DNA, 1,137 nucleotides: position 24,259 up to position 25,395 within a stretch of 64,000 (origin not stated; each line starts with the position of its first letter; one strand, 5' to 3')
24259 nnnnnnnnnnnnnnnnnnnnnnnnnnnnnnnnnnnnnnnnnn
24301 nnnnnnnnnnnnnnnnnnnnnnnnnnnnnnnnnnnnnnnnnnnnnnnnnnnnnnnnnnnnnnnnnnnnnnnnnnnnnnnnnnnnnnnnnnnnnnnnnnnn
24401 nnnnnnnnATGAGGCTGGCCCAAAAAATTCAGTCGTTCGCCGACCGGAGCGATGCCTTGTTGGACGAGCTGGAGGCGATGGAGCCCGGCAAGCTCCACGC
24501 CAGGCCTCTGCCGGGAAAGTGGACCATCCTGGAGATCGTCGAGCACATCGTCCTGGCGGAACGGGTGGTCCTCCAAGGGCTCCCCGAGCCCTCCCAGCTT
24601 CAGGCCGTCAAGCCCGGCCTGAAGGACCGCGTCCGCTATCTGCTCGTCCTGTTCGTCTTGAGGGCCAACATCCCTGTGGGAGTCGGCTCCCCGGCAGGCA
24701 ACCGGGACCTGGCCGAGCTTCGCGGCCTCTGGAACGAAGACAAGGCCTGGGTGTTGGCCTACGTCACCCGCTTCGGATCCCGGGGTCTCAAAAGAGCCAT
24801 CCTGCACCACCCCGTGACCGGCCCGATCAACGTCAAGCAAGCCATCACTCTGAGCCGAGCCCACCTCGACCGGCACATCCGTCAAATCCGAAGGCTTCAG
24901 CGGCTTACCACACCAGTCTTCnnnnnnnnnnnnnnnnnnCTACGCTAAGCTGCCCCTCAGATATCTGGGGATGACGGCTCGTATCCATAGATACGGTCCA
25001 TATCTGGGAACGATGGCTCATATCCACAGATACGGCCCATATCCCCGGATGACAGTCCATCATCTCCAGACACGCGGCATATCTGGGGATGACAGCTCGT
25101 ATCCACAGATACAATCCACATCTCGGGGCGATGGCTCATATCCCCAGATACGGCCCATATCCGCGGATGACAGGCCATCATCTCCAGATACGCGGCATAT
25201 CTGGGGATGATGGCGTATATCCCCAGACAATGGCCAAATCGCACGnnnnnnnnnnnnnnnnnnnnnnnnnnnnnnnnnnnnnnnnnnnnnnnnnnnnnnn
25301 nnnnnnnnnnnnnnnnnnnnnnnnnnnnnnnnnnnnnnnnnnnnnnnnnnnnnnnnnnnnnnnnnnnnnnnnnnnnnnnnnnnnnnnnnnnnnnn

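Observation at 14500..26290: Three diverged copies of a ~260-330 bp module (conserved 3' coding end plus trailer) evolving under amino-acid-level constraint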

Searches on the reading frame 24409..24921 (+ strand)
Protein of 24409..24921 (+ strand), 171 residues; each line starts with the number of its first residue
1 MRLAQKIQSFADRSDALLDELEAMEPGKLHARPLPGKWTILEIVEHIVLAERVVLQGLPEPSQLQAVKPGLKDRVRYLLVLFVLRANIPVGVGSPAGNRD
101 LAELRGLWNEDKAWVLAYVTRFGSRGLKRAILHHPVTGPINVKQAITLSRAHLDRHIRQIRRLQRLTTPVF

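Call 47: list_cluster_members(proteins=[window:24409-24921:+, window:19410-21827:+, window:25645-26073:+, P0133, P0125, P0013])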
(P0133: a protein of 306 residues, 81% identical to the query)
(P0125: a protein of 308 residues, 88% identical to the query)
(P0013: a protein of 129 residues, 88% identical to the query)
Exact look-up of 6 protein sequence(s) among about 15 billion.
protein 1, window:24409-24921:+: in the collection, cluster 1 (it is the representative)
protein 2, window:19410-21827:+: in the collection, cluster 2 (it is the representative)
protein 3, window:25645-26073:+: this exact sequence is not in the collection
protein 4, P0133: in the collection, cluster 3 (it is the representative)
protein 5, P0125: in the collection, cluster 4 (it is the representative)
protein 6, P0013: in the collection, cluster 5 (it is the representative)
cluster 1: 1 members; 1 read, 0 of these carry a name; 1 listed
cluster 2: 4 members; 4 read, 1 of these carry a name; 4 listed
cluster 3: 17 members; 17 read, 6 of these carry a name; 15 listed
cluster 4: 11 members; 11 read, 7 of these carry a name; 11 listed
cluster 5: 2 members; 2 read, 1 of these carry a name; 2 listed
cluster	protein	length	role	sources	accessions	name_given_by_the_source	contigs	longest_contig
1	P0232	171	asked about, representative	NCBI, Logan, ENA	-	-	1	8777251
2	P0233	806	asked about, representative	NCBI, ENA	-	-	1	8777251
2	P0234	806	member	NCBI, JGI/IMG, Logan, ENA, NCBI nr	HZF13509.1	MAG TPA: ABC transporter permease [Thermoanaerobaculia bacterium] | ABC transporter permease [Thermoanaerobaculia bacterium]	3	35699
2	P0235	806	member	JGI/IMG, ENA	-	-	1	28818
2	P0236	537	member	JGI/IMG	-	-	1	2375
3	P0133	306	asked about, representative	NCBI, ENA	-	-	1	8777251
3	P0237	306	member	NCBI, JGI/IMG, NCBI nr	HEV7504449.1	MAG TPA: hypothetical protein VGS07_06035 [Thermoanaerobaculia bacterium] | hypothetical protein | hypothetical protein [Thermoanaerobaculia bacterium]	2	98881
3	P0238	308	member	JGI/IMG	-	REP element-mobilizing transposase RayT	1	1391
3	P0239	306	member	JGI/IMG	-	REP element-mobilizing transposase RayT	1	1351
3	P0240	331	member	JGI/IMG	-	REP element-mobilizing transposase RayT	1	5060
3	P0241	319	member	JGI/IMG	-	REP element-mobilizing transposase RayT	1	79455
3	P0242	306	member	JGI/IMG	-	REP element-mobilizing transposase RayT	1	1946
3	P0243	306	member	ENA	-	-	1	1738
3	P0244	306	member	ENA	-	-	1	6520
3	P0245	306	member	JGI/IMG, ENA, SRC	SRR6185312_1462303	-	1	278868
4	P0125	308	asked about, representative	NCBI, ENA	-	-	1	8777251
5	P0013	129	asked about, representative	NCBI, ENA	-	-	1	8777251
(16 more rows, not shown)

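Call 60: search_protein_families(library=pfam, proteins=[window:24409-24921:+], max_evalue=0.01)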
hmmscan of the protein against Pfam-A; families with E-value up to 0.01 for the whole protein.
window:24409-24921:+ (171 aa): 2 families
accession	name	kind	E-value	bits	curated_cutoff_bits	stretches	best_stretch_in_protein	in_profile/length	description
PF12867.12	DinB_2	-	1e-14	55.5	24.8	1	15-160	7-128/128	DinB superfamily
PF04978.18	MST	-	0.0097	16.8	27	0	12-56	8-52/149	Mycothiol-S-transferase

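Call 83: find_encoding_contigs(protein=P0234, flank=10000, max_places=4)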
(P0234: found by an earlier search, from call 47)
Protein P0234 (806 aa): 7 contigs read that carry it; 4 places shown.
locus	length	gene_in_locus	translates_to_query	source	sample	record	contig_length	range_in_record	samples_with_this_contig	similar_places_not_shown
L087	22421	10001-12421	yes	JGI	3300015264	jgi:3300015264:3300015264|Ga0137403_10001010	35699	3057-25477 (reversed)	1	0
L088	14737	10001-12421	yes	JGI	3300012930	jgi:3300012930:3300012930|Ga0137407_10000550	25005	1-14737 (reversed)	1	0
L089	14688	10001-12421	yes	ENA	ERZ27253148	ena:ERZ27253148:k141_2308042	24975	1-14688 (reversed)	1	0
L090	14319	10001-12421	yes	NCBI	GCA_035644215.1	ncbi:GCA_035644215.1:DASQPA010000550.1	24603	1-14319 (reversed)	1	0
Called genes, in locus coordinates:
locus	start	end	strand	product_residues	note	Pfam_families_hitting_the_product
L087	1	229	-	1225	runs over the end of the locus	PF20703:nSTAND1, PF23381:Beta-prop_IFT122_1st, PF24805:EIF3I, PF24814:WD40_Prp19, PF25173:Beta-prop_WDR3_1st, PF25174:Beta-prop_THOC3, PF24807:WD40_CDC20-Fz, PF25174:Beta-prop_THOC3, +77 more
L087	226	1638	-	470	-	PF13289:SIR2_2 (weak), PF13676:TIR_2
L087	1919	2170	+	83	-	-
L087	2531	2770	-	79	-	-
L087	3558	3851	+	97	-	-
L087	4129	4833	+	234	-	PF15956:DUF4760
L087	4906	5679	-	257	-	PF23441:SDR (weak), PF00106:adh_short, PF08659:KR, PF13561:adh_short_C2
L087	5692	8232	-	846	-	PF26549:Tricorn_N (faint), PF26550:Tricorn_2nd (faint), PF00930:DPPIV_N, PF02129:Peptidase_S15, PF20434:BD-FAE, PF01738:DLH (weak), PF00326:Peptidase_S9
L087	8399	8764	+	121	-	-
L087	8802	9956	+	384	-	PF12704:MacB_PCD, PF02687:FtsX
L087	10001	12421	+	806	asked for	PF12704:MacB_PCD, PF02687:FtsX, PF12704:MacB_PCD, PF02687:FtsX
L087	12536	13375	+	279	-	PF00753:Lactamase_B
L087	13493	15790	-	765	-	-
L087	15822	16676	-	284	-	-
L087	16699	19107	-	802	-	PF13442:Cytochrome_CBB3 (faint)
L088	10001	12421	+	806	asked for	PF12704:MacB_PCD, PF02687:FtsX, PF12704:MacB_PCD, PF02687:FtsX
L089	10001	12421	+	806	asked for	PF12704:MacB_PCD, PF02687:FtsX, PF12704:MacB_PCD, PF02687:FtsX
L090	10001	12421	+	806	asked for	PF12704:MacB_PCD, PF02687:FtsX, PF12704:MacB_PCD, PF02687:FtsX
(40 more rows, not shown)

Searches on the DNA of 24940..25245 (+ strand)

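Call 70: search_dna_similar(query=window:24940-25245:+, collection=plasmids, mode=distant, max_evalue=0.001, max_rows=8)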
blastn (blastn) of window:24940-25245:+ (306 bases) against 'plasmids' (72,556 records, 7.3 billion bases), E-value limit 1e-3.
No match.
